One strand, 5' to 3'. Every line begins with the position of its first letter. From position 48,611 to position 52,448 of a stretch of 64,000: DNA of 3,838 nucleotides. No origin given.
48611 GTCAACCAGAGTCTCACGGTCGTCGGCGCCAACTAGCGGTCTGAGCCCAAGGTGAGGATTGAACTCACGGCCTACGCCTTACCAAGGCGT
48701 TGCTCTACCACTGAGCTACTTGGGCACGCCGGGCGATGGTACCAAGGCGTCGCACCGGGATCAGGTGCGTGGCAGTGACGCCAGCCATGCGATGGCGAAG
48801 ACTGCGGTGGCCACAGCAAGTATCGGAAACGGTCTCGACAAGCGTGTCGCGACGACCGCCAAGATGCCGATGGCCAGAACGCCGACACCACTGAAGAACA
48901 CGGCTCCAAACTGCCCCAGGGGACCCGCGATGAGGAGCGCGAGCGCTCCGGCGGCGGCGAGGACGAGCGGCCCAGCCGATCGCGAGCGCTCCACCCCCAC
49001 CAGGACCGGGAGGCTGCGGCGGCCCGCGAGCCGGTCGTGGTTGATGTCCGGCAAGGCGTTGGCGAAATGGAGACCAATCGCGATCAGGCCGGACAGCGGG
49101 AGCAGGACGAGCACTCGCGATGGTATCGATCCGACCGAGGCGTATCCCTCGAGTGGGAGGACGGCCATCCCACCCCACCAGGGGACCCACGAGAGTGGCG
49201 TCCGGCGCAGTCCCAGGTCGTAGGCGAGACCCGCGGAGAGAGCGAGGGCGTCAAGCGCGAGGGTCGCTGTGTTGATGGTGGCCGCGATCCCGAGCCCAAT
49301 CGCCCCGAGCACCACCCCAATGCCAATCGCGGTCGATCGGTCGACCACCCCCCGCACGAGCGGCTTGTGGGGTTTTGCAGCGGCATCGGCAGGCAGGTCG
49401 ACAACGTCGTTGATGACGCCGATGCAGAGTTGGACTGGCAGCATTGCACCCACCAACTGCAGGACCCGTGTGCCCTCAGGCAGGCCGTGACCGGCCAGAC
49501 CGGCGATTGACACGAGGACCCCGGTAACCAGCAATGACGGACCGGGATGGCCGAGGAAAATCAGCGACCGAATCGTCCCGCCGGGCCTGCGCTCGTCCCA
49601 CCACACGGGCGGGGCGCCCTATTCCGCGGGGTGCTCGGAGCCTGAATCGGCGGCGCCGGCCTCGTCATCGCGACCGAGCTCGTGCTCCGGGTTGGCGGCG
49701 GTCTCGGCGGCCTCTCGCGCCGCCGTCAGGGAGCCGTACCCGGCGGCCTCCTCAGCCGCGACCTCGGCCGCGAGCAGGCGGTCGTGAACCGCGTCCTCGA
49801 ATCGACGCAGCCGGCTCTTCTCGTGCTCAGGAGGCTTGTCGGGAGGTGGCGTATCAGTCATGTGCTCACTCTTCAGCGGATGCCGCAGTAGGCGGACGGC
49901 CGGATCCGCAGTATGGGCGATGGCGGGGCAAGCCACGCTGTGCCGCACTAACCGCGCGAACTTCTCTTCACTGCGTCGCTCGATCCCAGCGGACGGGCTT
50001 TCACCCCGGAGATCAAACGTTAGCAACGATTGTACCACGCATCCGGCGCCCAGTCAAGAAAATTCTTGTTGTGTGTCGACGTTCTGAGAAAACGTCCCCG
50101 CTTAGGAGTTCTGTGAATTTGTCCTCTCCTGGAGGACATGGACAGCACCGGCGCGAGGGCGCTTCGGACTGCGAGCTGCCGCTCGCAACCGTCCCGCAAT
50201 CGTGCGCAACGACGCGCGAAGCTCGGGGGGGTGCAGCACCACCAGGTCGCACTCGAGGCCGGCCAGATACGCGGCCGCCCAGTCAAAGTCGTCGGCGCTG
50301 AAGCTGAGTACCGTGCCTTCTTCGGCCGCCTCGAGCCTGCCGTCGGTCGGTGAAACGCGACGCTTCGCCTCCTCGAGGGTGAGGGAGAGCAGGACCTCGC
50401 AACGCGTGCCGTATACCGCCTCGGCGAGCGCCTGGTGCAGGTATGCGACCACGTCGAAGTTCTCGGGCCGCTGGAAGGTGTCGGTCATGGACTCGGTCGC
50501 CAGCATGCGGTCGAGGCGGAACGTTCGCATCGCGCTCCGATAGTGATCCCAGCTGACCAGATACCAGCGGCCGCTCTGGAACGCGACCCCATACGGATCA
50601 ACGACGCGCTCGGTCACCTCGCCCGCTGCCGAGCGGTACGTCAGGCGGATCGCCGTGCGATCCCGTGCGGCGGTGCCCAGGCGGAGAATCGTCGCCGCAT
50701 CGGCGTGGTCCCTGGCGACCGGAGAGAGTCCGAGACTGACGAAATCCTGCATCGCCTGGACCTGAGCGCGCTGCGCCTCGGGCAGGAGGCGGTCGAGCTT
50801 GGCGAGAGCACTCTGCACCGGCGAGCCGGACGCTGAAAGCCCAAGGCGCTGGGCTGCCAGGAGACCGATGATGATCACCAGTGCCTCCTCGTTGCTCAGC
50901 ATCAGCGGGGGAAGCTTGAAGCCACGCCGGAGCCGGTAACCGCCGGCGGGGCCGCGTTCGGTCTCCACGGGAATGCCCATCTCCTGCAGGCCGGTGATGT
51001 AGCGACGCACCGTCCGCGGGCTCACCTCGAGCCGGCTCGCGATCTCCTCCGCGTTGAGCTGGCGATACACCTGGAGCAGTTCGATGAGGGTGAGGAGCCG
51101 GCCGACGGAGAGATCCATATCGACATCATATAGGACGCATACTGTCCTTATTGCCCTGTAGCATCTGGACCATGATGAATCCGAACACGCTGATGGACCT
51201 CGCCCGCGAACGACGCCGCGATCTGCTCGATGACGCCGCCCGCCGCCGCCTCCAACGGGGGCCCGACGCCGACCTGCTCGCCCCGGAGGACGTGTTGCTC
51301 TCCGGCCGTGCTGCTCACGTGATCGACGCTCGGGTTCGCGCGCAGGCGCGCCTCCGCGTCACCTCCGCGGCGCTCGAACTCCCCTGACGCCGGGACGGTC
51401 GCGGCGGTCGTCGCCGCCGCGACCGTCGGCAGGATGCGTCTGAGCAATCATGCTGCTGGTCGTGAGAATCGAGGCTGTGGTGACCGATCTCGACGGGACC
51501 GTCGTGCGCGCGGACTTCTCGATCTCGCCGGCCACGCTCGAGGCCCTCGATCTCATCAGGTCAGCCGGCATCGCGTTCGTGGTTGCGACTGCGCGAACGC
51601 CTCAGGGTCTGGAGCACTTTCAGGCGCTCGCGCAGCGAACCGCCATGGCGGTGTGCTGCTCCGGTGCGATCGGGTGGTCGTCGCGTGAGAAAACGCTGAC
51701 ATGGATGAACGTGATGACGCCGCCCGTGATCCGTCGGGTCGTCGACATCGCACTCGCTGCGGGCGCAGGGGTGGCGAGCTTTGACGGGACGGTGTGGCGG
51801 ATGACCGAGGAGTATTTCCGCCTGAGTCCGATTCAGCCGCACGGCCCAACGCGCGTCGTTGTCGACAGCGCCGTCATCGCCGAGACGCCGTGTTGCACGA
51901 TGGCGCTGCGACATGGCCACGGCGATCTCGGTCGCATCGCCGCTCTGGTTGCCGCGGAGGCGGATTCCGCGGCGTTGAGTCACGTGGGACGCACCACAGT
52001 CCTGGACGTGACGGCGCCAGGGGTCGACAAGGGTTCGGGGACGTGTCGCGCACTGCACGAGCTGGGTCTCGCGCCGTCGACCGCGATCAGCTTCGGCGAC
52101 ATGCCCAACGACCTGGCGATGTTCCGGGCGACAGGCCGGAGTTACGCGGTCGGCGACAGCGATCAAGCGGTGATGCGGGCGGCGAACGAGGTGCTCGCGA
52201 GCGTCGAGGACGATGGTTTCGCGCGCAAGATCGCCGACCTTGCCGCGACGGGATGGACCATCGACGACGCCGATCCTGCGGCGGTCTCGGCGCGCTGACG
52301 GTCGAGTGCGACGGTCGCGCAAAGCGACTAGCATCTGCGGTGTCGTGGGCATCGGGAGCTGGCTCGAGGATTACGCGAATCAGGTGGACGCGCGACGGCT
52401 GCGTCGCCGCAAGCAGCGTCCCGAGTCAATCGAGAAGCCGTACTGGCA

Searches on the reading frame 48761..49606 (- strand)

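Call 64: search_protein_families(library=pfam, proteins=[window:48761-49606:-], max_evalue=0.0001)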
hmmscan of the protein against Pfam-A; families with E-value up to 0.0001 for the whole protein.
window:48761-49606:- (281 aa): 1 family
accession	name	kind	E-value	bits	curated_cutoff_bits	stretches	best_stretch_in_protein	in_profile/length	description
PF01040.23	UbiA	-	2.1e-31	109.6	34.2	1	29-251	4-228/250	UbiA prenyltransferase family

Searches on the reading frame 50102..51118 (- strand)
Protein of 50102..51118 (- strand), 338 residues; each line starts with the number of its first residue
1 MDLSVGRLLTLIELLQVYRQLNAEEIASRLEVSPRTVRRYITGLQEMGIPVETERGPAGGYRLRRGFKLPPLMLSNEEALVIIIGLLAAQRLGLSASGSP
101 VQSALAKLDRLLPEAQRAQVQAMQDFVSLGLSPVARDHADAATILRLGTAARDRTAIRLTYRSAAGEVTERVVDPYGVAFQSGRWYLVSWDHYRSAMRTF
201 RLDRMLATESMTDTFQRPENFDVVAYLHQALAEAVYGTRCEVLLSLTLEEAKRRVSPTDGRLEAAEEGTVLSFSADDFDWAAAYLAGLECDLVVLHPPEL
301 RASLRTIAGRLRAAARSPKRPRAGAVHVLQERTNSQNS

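Call 64: search_protein_families(library=pfam, proteins=[window:50102-51118:-], max_evalue=0.0001)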
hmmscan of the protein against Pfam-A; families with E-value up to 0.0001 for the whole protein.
window:50102-51118:- (338 aa): 7 families
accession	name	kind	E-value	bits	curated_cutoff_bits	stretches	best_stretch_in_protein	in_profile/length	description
PF13280.12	WYL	-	2.1e-21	76.1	21.8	1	145-207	4-67/70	WYL domain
PF08279.18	HTH_11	-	2.7e-14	53.2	25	1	7-62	1-55/55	HTH domain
PF25583.1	WCX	-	3.2e-09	37.4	23.9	1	241-311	4-75/76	WCX domain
PF02082.26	Rrf2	-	2.1e-08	34.8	30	1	8-65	11-67/132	Iron-dependent Transcriptional regulator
PF19187.6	HTH_PafC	-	3.1e-08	33.9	32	0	5-52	3-50/115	PafC helix-turn-helix domain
PF08220.18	HTH_DeoR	-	2.2e-05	24.5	21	1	8-49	2-43/57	DeoR-like helix-turn-helix domain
PF03444.21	HrcA_DNA-bdg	-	2.5e-05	24.3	21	1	10-62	12-64/79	Winged helix-turn-helix transcription repressor, HrcA DNA-binding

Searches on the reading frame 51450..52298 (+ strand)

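Call 64: search_protein_families(library=pfam, proteins=[window:51450-52298:+], max_evalue=0.0001)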
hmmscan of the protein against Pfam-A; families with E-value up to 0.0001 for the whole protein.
window:51450-52298:+ (282 aa): 3 families
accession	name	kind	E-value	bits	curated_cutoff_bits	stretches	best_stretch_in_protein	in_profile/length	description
PF08282.18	Hydrolase_3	-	2.4e-35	123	20.9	1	10-261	1-255/255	haloacid dehalogenase-like hydrolase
PF05116.19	S6PP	-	5.9e-07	29.7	20.3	0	182-252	154-224/247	Sucrose-6F-phosphate phosphohydrolase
PF00702.32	Hydrolase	-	1.4e-05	26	26.4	0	186-227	148-189/191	haloacid dehalogenase-like hydrolase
